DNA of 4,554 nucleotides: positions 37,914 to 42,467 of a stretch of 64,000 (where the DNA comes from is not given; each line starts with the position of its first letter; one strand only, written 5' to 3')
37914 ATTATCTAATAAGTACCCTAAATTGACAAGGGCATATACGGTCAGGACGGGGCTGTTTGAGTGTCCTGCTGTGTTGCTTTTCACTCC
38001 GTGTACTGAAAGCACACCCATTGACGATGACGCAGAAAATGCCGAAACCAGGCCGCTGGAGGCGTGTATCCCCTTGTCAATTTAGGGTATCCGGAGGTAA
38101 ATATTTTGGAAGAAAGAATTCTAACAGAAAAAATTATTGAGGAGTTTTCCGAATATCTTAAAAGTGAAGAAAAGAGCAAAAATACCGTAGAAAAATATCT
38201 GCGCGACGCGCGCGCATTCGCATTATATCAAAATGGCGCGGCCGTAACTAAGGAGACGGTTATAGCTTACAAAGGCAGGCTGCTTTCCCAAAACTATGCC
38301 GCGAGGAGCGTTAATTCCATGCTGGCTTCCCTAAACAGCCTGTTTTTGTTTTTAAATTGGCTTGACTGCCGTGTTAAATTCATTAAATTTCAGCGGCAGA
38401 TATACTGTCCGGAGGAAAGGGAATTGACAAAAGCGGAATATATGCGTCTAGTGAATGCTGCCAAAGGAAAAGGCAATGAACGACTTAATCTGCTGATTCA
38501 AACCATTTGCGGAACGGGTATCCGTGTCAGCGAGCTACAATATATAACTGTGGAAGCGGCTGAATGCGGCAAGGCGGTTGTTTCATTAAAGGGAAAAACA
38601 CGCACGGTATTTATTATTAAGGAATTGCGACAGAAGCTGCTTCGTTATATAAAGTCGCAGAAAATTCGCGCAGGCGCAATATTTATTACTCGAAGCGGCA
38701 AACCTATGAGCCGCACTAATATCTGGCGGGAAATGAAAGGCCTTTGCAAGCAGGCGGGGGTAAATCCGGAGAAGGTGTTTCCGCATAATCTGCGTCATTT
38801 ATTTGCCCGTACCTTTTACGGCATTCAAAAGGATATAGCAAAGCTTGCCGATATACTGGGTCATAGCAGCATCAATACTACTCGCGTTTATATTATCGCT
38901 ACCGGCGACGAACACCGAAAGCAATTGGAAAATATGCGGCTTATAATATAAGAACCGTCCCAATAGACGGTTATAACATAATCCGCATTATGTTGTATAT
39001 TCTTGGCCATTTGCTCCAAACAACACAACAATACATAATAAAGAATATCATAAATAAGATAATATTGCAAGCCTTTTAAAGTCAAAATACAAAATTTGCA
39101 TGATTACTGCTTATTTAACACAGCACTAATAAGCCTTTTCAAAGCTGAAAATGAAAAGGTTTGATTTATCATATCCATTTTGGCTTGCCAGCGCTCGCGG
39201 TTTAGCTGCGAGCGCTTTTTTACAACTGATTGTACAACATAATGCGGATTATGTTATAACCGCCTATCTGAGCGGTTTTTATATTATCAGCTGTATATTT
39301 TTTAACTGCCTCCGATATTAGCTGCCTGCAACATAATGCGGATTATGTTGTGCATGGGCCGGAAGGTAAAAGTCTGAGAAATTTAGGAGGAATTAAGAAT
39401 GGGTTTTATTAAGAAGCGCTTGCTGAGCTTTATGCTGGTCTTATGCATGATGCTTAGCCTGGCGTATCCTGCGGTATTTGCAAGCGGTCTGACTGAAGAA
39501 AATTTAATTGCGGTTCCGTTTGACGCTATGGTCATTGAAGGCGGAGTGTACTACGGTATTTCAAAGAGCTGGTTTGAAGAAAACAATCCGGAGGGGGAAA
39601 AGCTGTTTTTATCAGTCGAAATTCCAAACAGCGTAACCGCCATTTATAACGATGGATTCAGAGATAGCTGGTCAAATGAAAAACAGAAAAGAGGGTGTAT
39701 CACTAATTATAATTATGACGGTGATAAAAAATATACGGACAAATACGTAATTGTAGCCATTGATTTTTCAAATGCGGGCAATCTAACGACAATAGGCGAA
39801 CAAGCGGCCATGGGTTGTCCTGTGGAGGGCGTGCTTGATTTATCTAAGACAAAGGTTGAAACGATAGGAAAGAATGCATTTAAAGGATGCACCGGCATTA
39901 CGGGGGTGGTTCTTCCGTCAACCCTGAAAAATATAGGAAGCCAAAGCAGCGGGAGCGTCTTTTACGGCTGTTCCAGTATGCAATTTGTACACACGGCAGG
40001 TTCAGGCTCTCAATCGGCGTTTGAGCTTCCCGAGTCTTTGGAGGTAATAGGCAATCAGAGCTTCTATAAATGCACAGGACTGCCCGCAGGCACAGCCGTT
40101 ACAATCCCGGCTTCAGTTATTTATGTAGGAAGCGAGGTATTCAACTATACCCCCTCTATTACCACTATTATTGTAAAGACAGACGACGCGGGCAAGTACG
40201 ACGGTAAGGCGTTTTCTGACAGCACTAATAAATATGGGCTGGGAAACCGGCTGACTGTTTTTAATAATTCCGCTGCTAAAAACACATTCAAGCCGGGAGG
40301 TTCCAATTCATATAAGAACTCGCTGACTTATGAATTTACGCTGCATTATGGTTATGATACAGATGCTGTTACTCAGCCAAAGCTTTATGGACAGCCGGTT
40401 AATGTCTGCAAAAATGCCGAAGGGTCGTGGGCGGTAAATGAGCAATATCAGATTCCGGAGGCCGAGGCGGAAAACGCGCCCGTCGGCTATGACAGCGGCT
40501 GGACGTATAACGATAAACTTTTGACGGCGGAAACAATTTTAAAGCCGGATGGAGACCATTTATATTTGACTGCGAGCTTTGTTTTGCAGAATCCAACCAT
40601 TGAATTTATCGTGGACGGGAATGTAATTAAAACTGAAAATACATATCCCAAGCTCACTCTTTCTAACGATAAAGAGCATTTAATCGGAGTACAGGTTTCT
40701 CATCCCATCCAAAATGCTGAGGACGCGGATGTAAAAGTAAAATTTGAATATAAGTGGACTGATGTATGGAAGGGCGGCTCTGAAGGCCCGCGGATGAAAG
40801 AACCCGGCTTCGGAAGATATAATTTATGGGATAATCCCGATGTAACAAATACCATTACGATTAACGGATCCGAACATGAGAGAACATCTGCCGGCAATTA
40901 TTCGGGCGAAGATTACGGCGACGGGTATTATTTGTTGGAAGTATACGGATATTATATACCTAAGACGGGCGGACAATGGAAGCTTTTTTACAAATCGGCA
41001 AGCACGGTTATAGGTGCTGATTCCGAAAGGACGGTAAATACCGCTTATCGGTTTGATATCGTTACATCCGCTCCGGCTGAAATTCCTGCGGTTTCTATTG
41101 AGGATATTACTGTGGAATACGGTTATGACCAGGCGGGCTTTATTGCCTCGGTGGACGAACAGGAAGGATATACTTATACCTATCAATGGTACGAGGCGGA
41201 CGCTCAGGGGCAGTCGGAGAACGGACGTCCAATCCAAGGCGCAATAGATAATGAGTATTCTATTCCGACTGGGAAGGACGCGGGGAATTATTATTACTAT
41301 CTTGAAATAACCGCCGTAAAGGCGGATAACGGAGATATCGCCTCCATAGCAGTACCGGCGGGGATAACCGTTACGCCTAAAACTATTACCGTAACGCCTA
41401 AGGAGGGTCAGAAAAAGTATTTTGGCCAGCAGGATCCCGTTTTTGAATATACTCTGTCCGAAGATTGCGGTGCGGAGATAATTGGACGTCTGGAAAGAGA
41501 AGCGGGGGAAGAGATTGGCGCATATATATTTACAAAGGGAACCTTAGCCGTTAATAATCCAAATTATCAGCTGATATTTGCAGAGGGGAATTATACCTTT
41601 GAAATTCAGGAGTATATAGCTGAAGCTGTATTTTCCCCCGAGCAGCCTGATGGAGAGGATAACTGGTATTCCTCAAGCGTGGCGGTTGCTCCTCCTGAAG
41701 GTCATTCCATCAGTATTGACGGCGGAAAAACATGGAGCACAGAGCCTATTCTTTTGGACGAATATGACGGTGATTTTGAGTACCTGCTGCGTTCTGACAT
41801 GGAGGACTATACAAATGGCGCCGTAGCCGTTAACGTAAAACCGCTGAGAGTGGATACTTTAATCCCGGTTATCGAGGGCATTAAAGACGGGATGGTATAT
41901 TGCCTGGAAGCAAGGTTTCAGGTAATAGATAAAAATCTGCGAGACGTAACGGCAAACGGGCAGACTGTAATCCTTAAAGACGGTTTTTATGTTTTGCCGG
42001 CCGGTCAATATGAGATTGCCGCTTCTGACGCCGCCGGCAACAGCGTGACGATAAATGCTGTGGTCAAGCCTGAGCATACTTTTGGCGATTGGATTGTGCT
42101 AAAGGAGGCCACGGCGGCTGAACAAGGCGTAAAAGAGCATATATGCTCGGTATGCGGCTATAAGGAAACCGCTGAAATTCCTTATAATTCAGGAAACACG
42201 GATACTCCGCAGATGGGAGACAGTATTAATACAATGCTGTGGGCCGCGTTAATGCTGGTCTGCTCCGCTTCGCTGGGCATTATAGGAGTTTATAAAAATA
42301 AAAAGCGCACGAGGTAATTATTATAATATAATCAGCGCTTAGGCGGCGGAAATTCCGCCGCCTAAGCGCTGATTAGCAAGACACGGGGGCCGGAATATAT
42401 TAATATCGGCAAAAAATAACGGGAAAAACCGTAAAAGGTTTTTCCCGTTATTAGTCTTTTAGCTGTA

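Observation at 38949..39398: Three-site inverted-repeat DNA switch between a tyrosine recombinase and a large LRR surface-protein gene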

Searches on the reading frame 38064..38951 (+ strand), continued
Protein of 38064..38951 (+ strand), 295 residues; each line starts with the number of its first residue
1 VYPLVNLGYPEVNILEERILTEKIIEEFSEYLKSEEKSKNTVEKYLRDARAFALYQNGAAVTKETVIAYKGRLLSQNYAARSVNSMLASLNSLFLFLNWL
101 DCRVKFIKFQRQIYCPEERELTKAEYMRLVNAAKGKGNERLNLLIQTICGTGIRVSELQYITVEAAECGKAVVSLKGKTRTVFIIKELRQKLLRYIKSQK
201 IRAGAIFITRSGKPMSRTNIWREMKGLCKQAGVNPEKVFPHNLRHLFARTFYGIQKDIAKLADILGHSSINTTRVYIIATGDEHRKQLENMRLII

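Call 53: find_encoding_contigs(protein=P0024, flank=2500, max_places=6)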
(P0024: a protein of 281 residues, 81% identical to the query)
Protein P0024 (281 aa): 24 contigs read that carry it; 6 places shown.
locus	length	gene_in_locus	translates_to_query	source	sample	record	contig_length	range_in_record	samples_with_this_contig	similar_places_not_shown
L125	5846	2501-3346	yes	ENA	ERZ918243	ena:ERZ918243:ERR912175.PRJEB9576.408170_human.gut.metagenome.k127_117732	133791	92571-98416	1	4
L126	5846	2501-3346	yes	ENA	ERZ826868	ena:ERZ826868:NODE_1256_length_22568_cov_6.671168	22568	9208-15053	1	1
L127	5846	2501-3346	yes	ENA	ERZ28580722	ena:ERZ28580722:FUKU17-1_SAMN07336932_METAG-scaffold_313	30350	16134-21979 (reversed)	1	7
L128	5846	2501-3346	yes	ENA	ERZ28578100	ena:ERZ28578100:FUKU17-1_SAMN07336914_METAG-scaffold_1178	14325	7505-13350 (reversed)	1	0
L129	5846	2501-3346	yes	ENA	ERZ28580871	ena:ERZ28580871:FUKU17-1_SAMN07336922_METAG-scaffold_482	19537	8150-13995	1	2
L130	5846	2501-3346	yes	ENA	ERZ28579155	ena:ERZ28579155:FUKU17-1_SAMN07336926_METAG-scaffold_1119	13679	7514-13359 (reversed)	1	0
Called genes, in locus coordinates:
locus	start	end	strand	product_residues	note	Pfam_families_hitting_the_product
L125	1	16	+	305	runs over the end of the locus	PF01544:CorA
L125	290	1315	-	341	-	PF13420:Acetyltransf_4 (faint), PF13302:Acetyltransf_3, PF00583:Acetyltransf_1, PF13508:Acetyltransf_7 (weak), PF08445:FR47 (weak), PF00583:Acetyltransf_1, PF13508:Acetyltransf_7, PF13673:Acetyltransf_10 (weak)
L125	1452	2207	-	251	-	-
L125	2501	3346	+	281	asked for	PF02899:Phage_int_SAM_1, PF13495:Phage_int_SAM_4 (weak), PF00589:Phage_integrase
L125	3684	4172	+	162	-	-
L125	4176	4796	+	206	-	-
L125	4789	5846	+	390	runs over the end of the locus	-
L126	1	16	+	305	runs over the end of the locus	PF01544:CorA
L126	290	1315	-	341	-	PF13420:Acetyltransf_4 (faint), PF13302:Acetyltransf_3, PF00583:Acetyltransf_1, PF13508:Acetyltransf_7 (weak), PF08445:FR47 (weak), PF00583:Acetyltransf_1, PF13508:Acetyltransf_7, PF13673:Acetyltransf_10 (weak)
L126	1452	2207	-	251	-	-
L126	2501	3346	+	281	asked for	PF02899:Phage_int_SAM_1, PF13495:Phage_int_SAM_4 (weak), PF00589:Phage_integrase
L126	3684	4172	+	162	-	-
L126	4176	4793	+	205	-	-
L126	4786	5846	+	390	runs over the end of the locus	-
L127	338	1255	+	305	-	PF01544:CorA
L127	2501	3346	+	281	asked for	PF02899:Phage_int_SAM_1, PF13495:Phage_int_SAM_4 (weak), PF00589:Phage_integrase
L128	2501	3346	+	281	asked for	PF02899:Phage_int_SAM_1, PF13495:Phage_int_SAM_4 (weak), PF00589:Phage_integrase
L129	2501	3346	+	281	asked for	PF02899:Phage_int_SAM_1, PF13495:Phage_int_SAM_4 (weak), PF00589:Phage_integrase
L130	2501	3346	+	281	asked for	PF02899:Phage_int_SAM_1, PF13495:Phage_int_SAM_4 (weak), PF00589:Phage_integrase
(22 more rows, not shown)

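Call 54: find_encoding_contigs(protein=P0057, flank=2500, max_places=6)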
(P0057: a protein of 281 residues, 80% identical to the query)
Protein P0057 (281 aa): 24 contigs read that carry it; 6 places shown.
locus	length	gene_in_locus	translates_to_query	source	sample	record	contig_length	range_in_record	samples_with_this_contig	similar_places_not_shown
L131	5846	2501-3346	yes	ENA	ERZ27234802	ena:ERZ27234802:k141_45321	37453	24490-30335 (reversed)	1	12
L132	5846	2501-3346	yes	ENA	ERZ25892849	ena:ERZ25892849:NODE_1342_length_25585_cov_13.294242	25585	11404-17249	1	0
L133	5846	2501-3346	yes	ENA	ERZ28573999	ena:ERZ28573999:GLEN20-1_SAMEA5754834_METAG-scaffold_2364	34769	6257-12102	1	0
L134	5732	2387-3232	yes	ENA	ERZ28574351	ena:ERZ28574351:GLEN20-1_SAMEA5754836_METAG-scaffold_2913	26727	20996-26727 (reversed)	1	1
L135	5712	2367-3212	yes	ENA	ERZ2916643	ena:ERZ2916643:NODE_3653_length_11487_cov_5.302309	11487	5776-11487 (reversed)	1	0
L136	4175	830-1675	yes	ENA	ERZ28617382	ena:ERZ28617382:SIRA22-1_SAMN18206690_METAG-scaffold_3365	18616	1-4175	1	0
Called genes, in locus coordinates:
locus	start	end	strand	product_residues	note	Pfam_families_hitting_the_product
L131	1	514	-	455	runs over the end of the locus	PF03432:Relaxase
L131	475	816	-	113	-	PF21983:NikA-like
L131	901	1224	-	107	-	-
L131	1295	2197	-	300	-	PF08281:Sigma70_r4_2 (weak)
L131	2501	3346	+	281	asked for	PF02899:Phage_int_SAM_1, PF13495:Phage_int_SAM_4 (weak), PF00589:Phage_integrase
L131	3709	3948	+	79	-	PF07205:DUF1413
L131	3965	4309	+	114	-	-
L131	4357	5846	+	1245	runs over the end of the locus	PF07581:Glug (faint), PF07523:Big_3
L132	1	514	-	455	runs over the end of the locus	PF03432:Relaxase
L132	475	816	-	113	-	PF21983:NikA-like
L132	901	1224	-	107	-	-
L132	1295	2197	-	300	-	PF08281:Sigma70_r4_2 (weak)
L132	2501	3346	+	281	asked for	PF02899:Phage_int_SAM_1, PF13495:Phage_int_SAM_4 (weak), PF00589:Phage_integrase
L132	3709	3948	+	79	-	PF07205:DUF1413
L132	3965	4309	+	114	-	-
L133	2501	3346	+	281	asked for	PF02899:Phage_int_SAM_1, PF13495:Phage_int_SAM_4 (weak), PF00589:Phage_integrase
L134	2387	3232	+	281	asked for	PF02899:Phage_int_SAM_1, PF13495:Phage_int_SAM_4 (weak), PF00589:Phage_integrase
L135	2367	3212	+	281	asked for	PF02899:Phage_int_SAM_1, PF13495:Phage_int_SAM_4 (weak), PF00589:Phage_integrase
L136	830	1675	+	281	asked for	PF02899:Phage_int_SAM_1, PF13495:Phage_int_SAM_4 (weak), PF00589:Phage_integrase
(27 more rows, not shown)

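Call 56: search_solved_structures(query=window:38106-38951:+, max_evalue=1e-10, show_alignments=3)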
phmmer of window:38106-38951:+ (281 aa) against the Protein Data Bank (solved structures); distinct sequences matched with E-value up to 1e-10: 5.
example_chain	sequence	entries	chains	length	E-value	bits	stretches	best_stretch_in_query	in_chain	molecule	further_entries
4a8e_A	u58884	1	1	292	1.8e-28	103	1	2-273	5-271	PROBABLE TYROSINE RECOMBINASE XERC-LIKE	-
5hxy_A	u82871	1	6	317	9.2e-18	67.9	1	7-264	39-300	Tyrosine recombinase XerA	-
1a0p_A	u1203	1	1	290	1.5e-14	57.3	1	11-269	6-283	SITE-SPECIFIC RECOMBINASE XERD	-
5dcf_A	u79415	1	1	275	1.3e-12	51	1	126-274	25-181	Tyrosine recombinase XerD,DNA translocase FtsK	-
5jjv_A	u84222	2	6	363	5.9e-11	45.6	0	119-263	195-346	Tyrosine recombinase XerH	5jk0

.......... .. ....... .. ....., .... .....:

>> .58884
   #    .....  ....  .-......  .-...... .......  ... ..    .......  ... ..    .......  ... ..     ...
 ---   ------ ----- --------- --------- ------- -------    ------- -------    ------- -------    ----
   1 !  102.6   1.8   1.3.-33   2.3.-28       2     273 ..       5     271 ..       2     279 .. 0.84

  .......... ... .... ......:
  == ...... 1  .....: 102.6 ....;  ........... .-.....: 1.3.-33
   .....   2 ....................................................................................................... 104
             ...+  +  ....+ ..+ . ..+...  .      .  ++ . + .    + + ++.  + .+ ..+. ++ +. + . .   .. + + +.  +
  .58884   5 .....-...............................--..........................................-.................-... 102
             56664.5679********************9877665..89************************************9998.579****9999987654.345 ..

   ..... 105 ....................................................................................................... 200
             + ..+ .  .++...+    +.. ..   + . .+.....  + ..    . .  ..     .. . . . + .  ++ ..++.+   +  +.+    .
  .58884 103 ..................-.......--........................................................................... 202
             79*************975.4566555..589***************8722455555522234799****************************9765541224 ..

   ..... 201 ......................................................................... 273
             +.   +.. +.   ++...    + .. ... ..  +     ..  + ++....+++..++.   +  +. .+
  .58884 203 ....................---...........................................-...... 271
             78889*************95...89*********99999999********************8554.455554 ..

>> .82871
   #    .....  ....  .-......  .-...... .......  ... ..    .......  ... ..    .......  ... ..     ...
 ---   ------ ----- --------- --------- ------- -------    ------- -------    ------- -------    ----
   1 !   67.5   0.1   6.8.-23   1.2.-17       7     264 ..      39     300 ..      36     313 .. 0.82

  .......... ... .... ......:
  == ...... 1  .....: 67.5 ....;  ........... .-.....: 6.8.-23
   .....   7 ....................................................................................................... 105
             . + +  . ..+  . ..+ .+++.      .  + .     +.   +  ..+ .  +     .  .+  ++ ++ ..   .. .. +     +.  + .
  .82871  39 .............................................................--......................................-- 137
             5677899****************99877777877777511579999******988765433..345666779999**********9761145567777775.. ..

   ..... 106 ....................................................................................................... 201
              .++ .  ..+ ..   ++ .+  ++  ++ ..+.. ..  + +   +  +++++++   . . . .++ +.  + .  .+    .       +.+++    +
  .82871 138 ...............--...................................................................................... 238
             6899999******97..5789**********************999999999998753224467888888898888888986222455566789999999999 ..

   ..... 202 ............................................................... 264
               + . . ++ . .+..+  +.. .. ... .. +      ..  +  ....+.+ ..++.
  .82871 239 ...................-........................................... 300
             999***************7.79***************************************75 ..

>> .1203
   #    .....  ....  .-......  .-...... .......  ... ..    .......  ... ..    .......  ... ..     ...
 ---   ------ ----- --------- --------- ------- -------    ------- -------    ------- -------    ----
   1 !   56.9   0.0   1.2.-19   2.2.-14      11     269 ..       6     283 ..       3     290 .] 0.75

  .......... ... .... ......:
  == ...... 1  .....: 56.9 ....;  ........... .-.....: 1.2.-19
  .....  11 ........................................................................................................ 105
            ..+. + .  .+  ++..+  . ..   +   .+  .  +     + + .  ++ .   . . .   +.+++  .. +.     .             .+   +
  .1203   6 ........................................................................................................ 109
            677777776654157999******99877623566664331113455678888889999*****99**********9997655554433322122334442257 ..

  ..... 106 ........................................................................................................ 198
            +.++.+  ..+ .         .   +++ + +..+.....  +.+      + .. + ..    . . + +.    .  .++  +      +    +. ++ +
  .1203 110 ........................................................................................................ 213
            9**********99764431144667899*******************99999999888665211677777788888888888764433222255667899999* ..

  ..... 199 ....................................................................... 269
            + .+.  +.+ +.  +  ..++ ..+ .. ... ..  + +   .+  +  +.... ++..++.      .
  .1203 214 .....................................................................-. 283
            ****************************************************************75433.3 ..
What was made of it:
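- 38106..38951 (+): Xer-like tyrosine recombinase gene (281 aa from TTG 38106; an ORF call from GTG 38064 gives 295 aa). This is the presumed invertase. The closest solved structure is XerA 4a8e at 103 bits, with R, H-x-x-R, H and Y aligned (call 56).
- The recombinase has the aligned catalytic R, H-x-x-R, H and Y (call 56).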

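Call 70: find_encoding_contigs(protein=P0130, flank=2500, max_places=10)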
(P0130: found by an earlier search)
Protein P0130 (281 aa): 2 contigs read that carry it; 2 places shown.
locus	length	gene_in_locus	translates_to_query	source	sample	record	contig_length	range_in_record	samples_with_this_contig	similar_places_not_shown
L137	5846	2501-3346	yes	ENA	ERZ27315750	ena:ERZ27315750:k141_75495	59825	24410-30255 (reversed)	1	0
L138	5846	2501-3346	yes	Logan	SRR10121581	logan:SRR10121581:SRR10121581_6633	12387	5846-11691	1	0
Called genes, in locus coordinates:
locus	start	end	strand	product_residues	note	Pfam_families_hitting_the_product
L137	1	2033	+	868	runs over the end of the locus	PF00403:HMA, PF19803:DUF6286 (faint), PF00122:E1-E2_ATPase, PF00702:Hydrolase, PF08282:Hydrolase_3 (faint), PF00403:HMA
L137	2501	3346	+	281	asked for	PF02899:Phage_int_SAM_1, PF13495:Phage_int_SAM_4 (weak), PF00589:Phage_integrase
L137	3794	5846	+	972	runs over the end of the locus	PF13306:LRR_5, PF18676:MBG_2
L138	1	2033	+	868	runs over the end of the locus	PF00403:HMA, PF19803:DUF6286 (faint), PF00122:E1-E2_ATPase, PF00702:Hydrolase, PF08282:Hydrolase_3 (faint), PF00403:HMA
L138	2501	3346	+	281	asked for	PF02899:Phage_int_SAM_1, PF13495:Phage_int_SAM_4 (weak), PF00589:Phage_integrase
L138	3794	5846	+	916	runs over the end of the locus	?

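Call 71: find_encoding_contigs(protein=P0132, flank=2500, max_places=10)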
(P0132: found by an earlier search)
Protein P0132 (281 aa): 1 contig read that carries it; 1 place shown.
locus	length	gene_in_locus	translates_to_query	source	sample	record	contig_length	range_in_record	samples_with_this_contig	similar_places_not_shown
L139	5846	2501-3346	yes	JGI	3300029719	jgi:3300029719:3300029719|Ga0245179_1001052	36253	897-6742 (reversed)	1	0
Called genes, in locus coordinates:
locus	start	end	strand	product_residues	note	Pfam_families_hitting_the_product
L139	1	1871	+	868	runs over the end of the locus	PF00403:HMA, PF00122:E1-E2_ATPase, PF00702:Hydrolase, PF08282:Hydrolase_3 (faint), PF00403:HMA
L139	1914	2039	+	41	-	-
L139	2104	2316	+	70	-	-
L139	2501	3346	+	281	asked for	PF02899:Phage_int_SAM_1, PF13495:Phage_int_SAM_4 (weak), PF00589:Phage_integrase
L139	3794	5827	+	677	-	PF13306:LRR_5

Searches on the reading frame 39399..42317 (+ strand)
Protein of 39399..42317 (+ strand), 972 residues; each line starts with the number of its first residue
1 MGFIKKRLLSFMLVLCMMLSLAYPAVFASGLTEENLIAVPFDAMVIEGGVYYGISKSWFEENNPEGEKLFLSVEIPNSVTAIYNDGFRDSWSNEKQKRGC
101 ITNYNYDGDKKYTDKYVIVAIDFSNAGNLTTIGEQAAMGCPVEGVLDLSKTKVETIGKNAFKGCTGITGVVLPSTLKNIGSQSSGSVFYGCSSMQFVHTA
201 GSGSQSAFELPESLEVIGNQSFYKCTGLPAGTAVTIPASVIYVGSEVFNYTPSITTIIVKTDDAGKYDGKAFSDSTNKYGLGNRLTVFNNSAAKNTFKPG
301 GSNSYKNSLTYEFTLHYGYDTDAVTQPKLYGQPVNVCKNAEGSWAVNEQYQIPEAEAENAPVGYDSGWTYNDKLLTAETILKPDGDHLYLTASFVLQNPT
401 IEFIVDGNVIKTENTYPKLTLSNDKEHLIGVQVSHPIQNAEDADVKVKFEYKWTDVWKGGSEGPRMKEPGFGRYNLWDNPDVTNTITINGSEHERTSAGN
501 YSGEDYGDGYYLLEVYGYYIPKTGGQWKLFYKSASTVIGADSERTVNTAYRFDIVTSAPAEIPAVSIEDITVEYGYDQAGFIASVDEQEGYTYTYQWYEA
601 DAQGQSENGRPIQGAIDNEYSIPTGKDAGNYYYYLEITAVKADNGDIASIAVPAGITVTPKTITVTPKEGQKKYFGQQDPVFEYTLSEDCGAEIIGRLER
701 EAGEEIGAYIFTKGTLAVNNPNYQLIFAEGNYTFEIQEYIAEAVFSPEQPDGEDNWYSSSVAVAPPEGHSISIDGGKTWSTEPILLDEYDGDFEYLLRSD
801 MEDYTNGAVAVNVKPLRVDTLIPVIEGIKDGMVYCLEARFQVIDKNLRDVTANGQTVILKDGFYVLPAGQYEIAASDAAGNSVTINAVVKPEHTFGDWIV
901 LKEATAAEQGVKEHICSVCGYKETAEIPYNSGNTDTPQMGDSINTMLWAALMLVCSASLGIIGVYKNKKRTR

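Call 7: search_protein_families(library=pfam, proteins=[window:39399-42317:+])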
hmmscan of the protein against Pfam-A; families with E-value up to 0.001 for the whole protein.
window:39399-42317:+ (972 aa): 2 families
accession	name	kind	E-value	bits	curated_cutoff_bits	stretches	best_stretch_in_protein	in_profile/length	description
PF13306.12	LRR_5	-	1.1e-18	67.8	27.7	2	204-295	12-100/127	BspA type Leucine rich repeat region (6 copies)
PF18676.6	MBG_2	-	3.8e-08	34.2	25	1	663-733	1-72/72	MBG domain (YGX type)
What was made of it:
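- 39399..42317 (+): Target gene. A 972-aa BspA-type LRR protein with an MBG domain, an N-terminal signal peptide and a C-terminal sorting-signal-like tail (TPQMGD, a hydrophobic stretch, then KNKKRTR). Pfam LRR_5 1.1e-18 and MBG_2 3.8e-8 (call 7).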

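Call 8: search_protein_families(library=ncbifam, proteins=[window:39399-42317:+])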
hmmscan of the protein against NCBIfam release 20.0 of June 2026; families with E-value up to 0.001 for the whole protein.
window:39399-42317:+ (972 aa): 0 families

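Call 14: find_encoding_contigs(protein=window:39399-42317:+, flank=3000, max_places=10)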
Protein window:39399-42317:+ (972 aa): no gene with exactly this product is on record in the collection.
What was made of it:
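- Tried and rejected: It found nothing in the contig index (call 14).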
